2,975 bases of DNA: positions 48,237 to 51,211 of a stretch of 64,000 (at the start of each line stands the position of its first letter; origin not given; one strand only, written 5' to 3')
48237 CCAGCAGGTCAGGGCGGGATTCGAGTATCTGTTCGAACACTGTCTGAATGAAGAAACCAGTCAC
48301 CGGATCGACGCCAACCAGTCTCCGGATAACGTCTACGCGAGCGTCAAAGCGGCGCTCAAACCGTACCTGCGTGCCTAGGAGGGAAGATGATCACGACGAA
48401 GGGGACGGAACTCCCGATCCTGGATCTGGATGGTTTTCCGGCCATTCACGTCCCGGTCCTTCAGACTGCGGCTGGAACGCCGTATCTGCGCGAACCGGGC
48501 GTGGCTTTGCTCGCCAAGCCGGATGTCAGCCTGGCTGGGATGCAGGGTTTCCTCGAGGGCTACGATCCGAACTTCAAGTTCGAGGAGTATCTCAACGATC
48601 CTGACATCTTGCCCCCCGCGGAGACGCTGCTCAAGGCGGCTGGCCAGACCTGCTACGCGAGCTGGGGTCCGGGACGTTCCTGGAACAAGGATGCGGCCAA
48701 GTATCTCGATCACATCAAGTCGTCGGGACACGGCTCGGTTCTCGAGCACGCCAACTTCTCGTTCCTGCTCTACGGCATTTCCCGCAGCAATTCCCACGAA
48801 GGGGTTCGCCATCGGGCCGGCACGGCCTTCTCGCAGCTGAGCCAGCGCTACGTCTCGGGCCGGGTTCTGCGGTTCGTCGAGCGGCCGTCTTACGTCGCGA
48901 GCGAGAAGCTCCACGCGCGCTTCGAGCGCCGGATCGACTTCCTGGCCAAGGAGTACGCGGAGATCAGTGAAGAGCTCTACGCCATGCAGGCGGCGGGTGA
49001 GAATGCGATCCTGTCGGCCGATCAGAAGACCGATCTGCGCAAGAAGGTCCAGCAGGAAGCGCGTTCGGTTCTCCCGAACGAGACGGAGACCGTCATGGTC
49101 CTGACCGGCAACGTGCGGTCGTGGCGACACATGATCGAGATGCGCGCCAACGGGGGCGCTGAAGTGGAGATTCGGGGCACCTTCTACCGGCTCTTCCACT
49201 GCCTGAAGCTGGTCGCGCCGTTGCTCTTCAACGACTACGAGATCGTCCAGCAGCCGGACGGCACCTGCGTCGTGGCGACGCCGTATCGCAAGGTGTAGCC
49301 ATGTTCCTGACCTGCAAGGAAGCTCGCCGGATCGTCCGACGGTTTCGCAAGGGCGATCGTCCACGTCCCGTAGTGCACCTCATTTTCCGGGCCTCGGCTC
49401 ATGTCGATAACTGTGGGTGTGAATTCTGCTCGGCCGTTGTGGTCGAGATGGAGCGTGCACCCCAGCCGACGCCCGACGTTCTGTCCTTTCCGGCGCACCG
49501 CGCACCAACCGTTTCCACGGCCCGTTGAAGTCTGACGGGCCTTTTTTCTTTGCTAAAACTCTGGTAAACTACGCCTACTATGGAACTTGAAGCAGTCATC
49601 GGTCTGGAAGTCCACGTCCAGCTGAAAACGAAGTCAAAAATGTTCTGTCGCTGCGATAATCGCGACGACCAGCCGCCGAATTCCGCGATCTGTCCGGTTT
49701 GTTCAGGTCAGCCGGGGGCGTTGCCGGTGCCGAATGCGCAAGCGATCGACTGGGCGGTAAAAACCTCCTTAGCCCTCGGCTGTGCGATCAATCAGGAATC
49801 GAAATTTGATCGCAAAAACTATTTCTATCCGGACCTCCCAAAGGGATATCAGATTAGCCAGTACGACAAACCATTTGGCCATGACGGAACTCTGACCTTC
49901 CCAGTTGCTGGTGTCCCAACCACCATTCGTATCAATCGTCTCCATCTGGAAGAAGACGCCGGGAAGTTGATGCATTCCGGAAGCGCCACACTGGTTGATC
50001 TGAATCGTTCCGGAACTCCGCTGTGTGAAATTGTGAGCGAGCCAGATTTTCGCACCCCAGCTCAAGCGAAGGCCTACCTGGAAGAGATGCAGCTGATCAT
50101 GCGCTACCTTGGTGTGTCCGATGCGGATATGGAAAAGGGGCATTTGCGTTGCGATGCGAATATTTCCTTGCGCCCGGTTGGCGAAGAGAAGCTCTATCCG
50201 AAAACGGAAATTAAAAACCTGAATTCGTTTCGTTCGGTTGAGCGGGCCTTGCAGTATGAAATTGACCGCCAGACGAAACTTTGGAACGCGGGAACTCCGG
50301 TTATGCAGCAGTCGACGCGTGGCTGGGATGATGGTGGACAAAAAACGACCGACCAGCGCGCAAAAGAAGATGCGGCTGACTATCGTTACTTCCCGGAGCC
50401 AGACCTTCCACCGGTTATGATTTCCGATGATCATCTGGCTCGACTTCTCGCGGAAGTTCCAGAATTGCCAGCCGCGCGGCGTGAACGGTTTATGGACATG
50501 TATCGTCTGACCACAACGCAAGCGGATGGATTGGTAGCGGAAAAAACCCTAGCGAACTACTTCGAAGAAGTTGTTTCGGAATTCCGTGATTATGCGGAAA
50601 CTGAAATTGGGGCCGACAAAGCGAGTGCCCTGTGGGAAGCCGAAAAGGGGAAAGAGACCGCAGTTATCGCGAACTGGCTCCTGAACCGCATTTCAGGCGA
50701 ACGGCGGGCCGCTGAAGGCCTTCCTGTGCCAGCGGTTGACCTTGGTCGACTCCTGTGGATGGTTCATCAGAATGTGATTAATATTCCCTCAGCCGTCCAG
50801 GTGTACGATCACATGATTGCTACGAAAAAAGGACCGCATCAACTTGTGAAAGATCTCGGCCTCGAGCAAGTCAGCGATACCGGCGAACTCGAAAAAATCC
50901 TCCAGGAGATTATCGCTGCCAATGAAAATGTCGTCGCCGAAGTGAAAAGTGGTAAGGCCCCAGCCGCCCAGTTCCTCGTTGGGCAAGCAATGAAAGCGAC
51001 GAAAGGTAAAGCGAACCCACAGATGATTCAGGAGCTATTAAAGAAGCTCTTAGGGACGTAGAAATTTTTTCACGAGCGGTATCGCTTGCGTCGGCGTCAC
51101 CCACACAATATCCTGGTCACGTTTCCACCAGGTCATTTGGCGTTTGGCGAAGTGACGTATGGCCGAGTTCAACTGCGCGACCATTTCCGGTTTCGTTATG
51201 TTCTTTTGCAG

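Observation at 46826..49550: High-GC thymidylate-synthesis island (tdk-tmk-thyX plus a small Cys protein) with a 17-bp hairpin and a TTGAC palindrome in the tmk leader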

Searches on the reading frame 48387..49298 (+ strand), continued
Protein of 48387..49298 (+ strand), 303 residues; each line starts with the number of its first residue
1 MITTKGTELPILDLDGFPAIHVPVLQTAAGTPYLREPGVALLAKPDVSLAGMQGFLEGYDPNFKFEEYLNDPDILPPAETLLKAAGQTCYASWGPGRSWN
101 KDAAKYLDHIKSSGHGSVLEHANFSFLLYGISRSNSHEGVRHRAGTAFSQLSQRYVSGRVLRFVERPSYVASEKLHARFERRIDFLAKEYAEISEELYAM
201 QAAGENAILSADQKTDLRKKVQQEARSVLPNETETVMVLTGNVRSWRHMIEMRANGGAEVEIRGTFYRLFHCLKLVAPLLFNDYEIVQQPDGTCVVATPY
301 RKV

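Call 48: search_dna_similar(query=window:48387-49298:+, collection=phages, mode=protein, max_rows=8)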
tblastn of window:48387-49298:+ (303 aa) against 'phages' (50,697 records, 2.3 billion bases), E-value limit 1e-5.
Records with a match: 1025; places in all: 1025; records where one place covers at least 80% of the query: 322.
Best place of each record, by identity: <60% 1025.
By first word of the organism name: Mycobacterium 659; Synechococcus 69; Gordonia 66; Rhodococcus 57; Streptomyces 29; Bacillus 23; Cyanophage 18; Corynebacterium 15; Clostridium 14; Halorubrum 9; and 27 more.
By host as written in the record: Mycobacterium smegmatis mc2 155 498; Mycobacterium smegmatis mc#155 88; - 78; Gordonia terrae 3612 45; Rhodococcus erythropolis RIA 643 39; Mycobacterium smegmatis mc2155 26; Synechococcus 15; Corynebacterium vitaeruminis NCIB 9291 13; and 102 more.
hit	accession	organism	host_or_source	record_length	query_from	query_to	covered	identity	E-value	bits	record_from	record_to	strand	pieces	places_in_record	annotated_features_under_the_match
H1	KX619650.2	Mycobacterium phage Jerm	Mycobacterium smegmatis mc2155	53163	27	292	88%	33.9%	3e-21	100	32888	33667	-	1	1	ThyX-like thymidylate synthase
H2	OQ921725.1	Streptomyces phage Frankenweenie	Streptomyces scabiei RL-34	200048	36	289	84%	35.5%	5e-30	125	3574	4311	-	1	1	9: ThyX-like thymidylate synthase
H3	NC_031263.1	Mycobacterium phage EvilGenius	Mycobacterium smegmatis mc2 155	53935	39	292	84%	35.5%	8e-21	98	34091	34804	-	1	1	51: thymidylate synthase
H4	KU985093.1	Mycobacterium phage EvilGenius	Mycobacterium smegmatis mc2 155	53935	39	292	84%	35.5%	8e-21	98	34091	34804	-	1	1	51: ThyX-like thymidylate synthase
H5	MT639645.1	Mycobacterium phage PainterBoy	Mycobacterium smegmatis mc2 155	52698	39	283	81%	36.5%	3e-22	102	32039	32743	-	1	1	50: ThyX-like thymidylate synthase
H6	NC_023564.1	Mycobacterium phage EagleEye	Mycobacterium smegmatis mc2 155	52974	39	283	81%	36.5%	4e-22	102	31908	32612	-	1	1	51: thymidylate synthase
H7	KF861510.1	Mycobacterium phage EagleEye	Mycobacterium smegmatis mc2 155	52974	39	283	81%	36.5%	4e-22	102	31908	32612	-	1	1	51: ThyX-like thymidylate synthase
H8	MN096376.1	Mycobacterium phage Lucyedi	Mycobacterium smegmatis mc2 155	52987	39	283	81%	36.5%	4e-22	102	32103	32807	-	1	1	50: ThyX-like thymidylate synthase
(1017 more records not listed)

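Call 83: search_protein_families(library=padloc, proteins=[window:48387-49298:+], max_evalue=0.01)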
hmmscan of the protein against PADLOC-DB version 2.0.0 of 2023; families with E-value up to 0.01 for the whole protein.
window:48387-49298:+ (303 aa): 0 families

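Call 91: search_protein_families(library=pfam, proteins=[L101:6074-6331:+], max_evalue=0.001)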
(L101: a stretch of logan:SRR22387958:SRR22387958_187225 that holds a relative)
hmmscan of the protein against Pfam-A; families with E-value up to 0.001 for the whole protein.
L101:6074-6331:+ (85 aa): 0 families

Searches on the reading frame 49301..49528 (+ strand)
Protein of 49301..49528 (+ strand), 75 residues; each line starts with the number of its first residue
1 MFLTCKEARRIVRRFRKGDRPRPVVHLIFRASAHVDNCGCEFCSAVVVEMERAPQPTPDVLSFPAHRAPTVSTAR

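Call 4: search_protein_families(library=pfam, proteins=[window:49301-49528:+], max_evalue=0.01)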
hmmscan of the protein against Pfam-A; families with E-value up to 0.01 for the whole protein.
window:49301-49528:+ (75 aa): 0 families

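Call 5: search_protein_families(library=phrogs, proteins=[window:49301-49528:+], max_evalue=0.01)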
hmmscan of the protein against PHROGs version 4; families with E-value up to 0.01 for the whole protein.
window:49301-49528:+ (75 aa): 0 families

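Call 31: search_protein_families(library=pfam, proteins=[window:49301-49528:+, L007:2329-3078:+], max_evalue=10)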
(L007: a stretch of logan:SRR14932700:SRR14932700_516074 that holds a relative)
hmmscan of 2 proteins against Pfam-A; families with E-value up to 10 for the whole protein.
window:49301-49528:+ (75 aa): 0 families

L007:2329-3078:+ (250 aa): 4 families
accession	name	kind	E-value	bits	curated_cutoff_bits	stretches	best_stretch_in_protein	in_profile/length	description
PF02511.20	Thy1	-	8.8e-16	58.7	24.8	1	38-247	15-163/191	Thymidylate synthase complementing protein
PF01399.33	PCI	-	0.051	14.2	22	1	92-122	51-81/84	PCI domain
PF20483.3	Flavi_NS5_thumb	-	0.21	11.9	25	1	63-101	23-62/164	Flavivirus RNA-directed RNA polymerase, thumb domain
PF18249.6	Ca_bind_SSO6904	-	0.28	12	25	1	92-128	19-55/90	Calcium binding protein SSO6904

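Call 33: find_homologous_proteins(query=A2, max_evalue=0.01)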
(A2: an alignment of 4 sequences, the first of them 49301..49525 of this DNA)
Query A2 (4 sequences) (75 aa, profile of the alignment): 5 proteins with E <= 0.01 among 18 candidates.
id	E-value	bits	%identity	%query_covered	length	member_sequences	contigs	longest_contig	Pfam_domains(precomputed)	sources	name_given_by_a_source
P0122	2.8e-35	138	100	100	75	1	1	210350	-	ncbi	-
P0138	2.5e-34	135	52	92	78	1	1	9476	-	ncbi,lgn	-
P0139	4.8e-29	118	65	99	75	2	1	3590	-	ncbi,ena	-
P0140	2.1e-28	116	64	96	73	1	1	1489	-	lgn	-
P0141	4.9e-22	96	41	55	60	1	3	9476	-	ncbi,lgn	-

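Call 36: find_encoding_contigs(protein=P0139, flank=10000, max_places=5)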
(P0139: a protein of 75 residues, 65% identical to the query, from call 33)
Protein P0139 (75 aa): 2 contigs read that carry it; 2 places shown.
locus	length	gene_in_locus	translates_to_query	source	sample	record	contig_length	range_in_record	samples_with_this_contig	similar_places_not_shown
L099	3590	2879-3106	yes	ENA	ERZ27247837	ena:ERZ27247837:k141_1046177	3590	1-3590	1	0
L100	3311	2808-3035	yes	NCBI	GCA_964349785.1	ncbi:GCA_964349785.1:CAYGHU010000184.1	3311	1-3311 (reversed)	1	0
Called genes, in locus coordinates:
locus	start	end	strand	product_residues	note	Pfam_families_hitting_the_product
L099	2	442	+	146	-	?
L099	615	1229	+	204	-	PF13521:AAA_28 (weak), PF02223:Thymidylate_kin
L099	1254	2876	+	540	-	PF02511:Thy1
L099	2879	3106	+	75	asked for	-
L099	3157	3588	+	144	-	?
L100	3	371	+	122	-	?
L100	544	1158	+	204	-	PF13521:AAA_28 (weak), PF02223:Thymidylate_kin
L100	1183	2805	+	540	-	PF02511:Thy1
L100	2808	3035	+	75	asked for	-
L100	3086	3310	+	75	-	?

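Call 40: search_protein_families(library=ncbifam, proteins=[window:49301-49528:+, L099:1254-2876:+, L099:615-1229:+], max_evalue=0.01)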
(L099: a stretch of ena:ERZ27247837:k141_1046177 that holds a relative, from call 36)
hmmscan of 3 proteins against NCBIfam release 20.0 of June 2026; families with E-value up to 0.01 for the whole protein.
window:49301-49528:+ (75 aa): 0 families

L099:1254-2876:+ (540 aa): 1 family
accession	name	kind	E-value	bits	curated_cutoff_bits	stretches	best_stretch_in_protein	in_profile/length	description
TIGR02170.1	thyX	equivalog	9.5e-08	31.8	87.9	0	219-276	150-208/211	FAD-dependent thymidylate synthase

L099:615-1229:+ (204 aa): 1 family
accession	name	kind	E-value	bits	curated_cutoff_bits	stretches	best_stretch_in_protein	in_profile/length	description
TIGR00041.1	DTMP_kinase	equivalog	8.6e-33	113.7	83.25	1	1-193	1-194/196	dTMP kinase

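Call 56: search_solved_structures(query=A2, max_evalue=10, show_alignments=2)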
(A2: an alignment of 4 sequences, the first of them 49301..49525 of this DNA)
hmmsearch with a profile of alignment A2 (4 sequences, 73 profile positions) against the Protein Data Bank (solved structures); distinct sequences matched with E-value up to 10: 1.
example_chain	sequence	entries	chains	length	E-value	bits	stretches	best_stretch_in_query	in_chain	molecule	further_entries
2k2p_A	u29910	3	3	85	0.74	13.3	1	30-69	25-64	Uncharacterized protein Atu1203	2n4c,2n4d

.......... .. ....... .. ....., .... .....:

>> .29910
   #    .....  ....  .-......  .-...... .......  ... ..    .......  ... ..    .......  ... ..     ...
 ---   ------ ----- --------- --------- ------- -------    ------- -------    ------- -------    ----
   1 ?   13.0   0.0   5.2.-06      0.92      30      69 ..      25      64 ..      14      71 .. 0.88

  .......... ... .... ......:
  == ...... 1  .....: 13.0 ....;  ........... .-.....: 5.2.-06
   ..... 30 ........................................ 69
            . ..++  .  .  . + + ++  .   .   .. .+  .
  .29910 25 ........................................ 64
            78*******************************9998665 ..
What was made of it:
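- On ZAS / zf-HC2 anti-sigma factor (small ORF): No ZAS chain appears in the PDB profile search at E<=10 (call 56).
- Closest known: Zinc-binding anti-sigma. Different: There is no Pfam zf-HC2 hit (call 31) and no sequence-profile hit to ZAS chains in the PDB (call 56).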

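Call 62: predict_structure(alignment_id=A3)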
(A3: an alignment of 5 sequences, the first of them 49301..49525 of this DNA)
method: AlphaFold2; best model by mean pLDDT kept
length: 75 residues; sequences in the alignment: 5
mean_pLDDT: 77.3   pTM: 0.54
mean pLDDT of the five models: 77.3, 76.4, 75.4, 74.9, 73.0
residues with pLDDT >= 90: 27; 70-90: 21; 50-70: 26; < 50: 1
segments of 3 or more residues with pLDDT < 50: none
pLDDT, mean of each block of 10 residues (from residue 1): 85 90 91 89 82 59 56 54
secondary structure, 60 per line:
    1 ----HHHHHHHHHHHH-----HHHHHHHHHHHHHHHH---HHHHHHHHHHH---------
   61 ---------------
elements in order: H5-16 H22-37 H41-51
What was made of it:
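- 49301..49528 (+): Small Cys/His protein, 75 aa; its start lies 2 nt after the thyX stop. The AF2 model has 3 helices with pLDDT 85-91 for residues 1-45 (call 62).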

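Call 65: fold_search(model_id=the predicted structure, library=pdb)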
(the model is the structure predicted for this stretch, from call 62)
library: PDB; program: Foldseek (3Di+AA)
matches with E <= 10: 5; with E <= 0.001: 0
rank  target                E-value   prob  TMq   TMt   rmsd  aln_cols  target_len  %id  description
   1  5wuq_D                3.3e+00  0.16  0.33  0.35   3.1        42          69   24  Crystal structure of SigW in complex with its anti-sigma RsiW, a zinc binding form (released 2017-03-29)
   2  9dtd_B                4.0e+00  0.13  0.33  0.39   4.5        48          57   23  Crystal Structure of C2-01018 (released 2025-04-23)
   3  9dt9_A                5.8e+00  0.11  0.34  0.25   4.6        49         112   20  Crystal Structure of 231_C2_TrkA (released 2025-04-23)
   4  5wuq_C                9.0e+00  0.08  0.33  0.35   3.1        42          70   24  Crystal structure of SigW in complex with its anti-sigma RsiW, a zinc binding form (released 2017-03-29)
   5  8c33_D                9.6e+00  0.06  0.25  0.10   6.9        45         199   20  Anaerobic light exposed 2.25 Angstrom crystal structure of cobalamin binding domain belonging to a light-dependent tra (released 2023-08-16)

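Call 83: search_protein_families(library=padloc, proteins=[window:49301-49528:+, L099:1254-2876:+], max_evalue=0.01)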
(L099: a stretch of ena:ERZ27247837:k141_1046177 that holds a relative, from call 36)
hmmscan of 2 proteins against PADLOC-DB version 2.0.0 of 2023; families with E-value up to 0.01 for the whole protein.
window:49301-49528:+ (75 aa): 0 families

L099:1254-2876:+ (540 aa): 0 families

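Call 91: search_protein_families(library=pfam, proteins=[L099:1254-2876:+], max_evalue=0.001)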
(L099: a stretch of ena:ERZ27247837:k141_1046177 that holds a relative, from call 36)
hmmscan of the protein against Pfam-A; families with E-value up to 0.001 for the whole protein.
L099:1254-2876:+ (540 aa): 1 family
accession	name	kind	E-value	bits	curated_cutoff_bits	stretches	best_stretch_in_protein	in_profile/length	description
PF02511.20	Thy1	-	3.4e-28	99.2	24.8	2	38-273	15-190/191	Thymidylate synthase complementing protein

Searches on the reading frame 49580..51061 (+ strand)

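Call 4: search_protein_families(library=pfam, proteins=[window:49580-51061:+], max_evalue=0.01)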
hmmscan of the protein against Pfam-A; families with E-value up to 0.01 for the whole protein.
window:49580-51061:+ (493 aa): 2 families
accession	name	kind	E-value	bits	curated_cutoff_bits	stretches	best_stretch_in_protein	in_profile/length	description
PF02934.20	GatB_N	-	2.1e-116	388.4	23.4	1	6-285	2-275/277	GatB/GatE catalytic domain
PF02637.23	GatB_Yqey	-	6.2e-35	120.7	27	1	355-491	8-148/148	GatB domain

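Call 31: search_protein_families(library=pfam, proteins=[L007:2329-3078:+], max_evalue=10)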
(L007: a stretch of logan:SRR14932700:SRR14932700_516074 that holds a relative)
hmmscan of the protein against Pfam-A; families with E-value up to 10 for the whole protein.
L007:2329-3078:+ (250 aa): 4 families
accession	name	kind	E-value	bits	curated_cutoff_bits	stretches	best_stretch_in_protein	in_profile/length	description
PF02511.20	Thy1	-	8.8e-16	58.7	24.8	1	38-247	15-163/191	Thymidylate synthase complementing protein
PF01399.33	PCI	-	0.051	14.2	22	1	92-122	51-81/84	PCI domain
PF20483.3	Flavi_NS5_thumb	-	0.21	11.9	25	1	63-101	23-62/164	Flavivirus RNA-directed RNA polymerase, thumb domain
PF18249.6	Ca_bind_SSO6904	-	0.28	12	25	1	92-128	19-55/90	Calcium binding protein SSO6904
